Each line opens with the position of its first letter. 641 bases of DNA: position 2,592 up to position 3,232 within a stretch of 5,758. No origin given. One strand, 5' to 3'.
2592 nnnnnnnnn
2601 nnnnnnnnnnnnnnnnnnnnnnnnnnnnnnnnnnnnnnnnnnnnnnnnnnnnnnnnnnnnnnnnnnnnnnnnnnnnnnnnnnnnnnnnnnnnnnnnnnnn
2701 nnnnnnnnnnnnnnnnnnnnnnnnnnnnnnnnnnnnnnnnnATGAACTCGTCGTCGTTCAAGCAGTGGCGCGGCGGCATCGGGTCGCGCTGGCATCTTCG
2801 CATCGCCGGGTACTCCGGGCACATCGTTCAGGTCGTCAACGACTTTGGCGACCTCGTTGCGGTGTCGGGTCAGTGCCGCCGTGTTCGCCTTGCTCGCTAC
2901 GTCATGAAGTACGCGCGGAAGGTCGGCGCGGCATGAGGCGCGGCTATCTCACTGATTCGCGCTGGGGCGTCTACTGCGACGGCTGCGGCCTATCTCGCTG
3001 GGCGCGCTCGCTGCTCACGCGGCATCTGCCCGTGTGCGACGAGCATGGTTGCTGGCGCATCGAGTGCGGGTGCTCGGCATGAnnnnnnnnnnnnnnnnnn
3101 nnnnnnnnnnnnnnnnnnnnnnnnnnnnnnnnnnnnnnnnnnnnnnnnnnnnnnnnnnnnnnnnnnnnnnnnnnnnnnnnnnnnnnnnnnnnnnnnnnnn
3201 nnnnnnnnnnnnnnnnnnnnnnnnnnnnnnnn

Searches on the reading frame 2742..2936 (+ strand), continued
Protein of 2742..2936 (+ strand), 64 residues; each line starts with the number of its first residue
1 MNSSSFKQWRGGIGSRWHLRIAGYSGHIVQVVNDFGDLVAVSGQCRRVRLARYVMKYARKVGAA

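Call 59: find_homologous_proteins(query=A2, max_evalue=0.001)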
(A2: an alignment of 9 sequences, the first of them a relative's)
Query A2 (9 sequences) (64 aa, profile of the alignment): 11 proteins with E <= 0.001 among 8000 candidates.
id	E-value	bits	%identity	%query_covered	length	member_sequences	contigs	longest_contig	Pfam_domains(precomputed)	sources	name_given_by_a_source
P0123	4.5e-28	114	62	73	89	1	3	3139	-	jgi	jgi:hypothetical protein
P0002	5.4e-27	111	75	63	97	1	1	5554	-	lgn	-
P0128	4.4e-26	108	50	81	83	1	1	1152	-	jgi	jgi:hypothetical protein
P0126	2.2e-25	106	70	72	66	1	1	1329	-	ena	-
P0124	9.9e-25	103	64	69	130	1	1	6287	-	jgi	jgi:hypothetical protein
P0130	1.1e-23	100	60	73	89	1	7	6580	-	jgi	jgi:hypothetical protein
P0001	1.5e-23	100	100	100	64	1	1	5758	-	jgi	-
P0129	1.7e-23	100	49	78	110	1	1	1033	-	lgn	-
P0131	4.6e-23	98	56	78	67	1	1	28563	-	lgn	-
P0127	3.1e-21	92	67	66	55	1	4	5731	-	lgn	-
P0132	2.4e-20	89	66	64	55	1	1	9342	-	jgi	jgi:hypothetical protein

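Call 61: find_encoding_contigs(protein=P0131, flank=6000, max_places=1)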
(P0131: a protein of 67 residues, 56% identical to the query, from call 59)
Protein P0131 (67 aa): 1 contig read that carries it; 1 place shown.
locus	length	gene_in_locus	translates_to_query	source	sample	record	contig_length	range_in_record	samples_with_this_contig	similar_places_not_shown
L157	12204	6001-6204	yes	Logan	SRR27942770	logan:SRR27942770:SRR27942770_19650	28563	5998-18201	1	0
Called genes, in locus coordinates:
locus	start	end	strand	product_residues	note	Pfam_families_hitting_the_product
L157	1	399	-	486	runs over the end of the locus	PF17289:Terminase_6C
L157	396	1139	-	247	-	-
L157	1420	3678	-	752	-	PF08707:PriCT_2, PF05272:VapE-like_dom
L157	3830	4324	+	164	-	PF18757:Nmad5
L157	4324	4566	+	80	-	-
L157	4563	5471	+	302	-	-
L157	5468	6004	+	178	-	-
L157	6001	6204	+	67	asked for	-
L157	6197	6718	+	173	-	PF26207:Phage_phiTE_015 (weak)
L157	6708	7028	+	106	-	-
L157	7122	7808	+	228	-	-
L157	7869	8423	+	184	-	-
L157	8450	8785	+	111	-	-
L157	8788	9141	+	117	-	PF22811:Zn_ribbon_NrdR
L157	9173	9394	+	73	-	-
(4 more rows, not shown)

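Call 62: find_encoding_contigs(protein=P0124, flank=6500, max_places=1)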
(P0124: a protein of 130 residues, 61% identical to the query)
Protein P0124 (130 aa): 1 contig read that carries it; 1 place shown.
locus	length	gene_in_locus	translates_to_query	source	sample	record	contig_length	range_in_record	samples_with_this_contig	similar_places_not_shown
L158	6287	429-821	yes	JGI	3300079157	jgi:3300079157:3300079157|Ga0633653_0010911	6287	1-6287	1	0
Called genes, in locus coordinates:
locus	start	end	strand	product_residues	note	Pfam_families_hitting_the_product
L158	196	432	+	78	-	-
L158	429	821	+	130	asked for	-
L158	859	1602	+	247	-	-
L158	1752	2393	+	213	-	-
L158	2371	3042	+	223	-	-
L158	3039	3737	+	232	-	-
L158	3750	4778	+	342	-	-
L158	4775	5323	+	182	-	-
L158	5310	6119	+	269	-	-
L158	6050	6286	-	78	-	?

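Call 74: search_protein_families(library=pfam, proteins=[L156:864-2993:+, L156:4446-5123:+, L158:859-1602:+], max_evalue=0.01)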
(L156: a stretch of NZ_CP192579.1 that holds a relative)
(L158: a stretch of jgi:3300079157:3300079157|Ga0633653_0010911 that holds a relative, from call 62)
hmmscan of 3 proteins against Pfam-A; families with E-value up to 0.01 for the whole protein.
L156:864-2993:+ (709 aa): 2 families
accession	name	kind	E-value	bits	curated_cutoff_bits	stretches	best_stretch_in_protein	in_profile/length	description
PF05840.19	Phage_GPA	-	1.1e-71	242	31.4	1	143-400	65-319/321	Bacteriophage replication gene A protein (GPA)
PF23343.2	REP_ORF2-G2P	-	2.1e-07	31.6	27.8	1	264-398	3-98/99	Replication-associated protein ORF2/G2P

L156:4446-5123:+ (225 aa): 1 family
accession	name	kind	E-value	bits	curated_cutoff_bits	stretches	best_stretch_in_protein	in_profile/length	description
PF14359.12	DUF4406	-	2.9e-25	88.9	22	1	25-115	2-90/91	Domain of unknown function (DUF4406)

L158:859-1602:+ (247 aa): 0 families

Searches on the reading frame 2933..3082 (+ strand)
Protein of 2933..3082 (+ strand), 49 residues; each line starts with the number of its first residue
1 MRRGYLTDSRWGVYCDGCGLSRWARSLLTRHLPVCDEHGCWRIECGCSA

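Call 5: search_protein_families(library=pfam, proteins=[window:2933-3082:+], max_evalue=1)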
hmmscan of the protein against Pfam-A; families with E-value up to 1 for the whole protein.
window:2933-3082:+ (49 aa): 1 family
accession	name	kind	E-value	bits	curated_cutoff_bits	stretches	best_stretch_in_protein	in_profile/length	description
PF10825.13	DUF2752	-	0.0072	16.8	27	1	11-32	7-28/49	Protein of unknown function (DUF2752)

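Call 46: search_protein_families(library=phrogs, proteins=[window:2933-3082:+], max_evalue=0.1)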
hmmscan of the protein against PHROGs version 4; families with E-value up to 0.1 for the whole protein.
window:2933-3082:+ (49 aa): 0 families
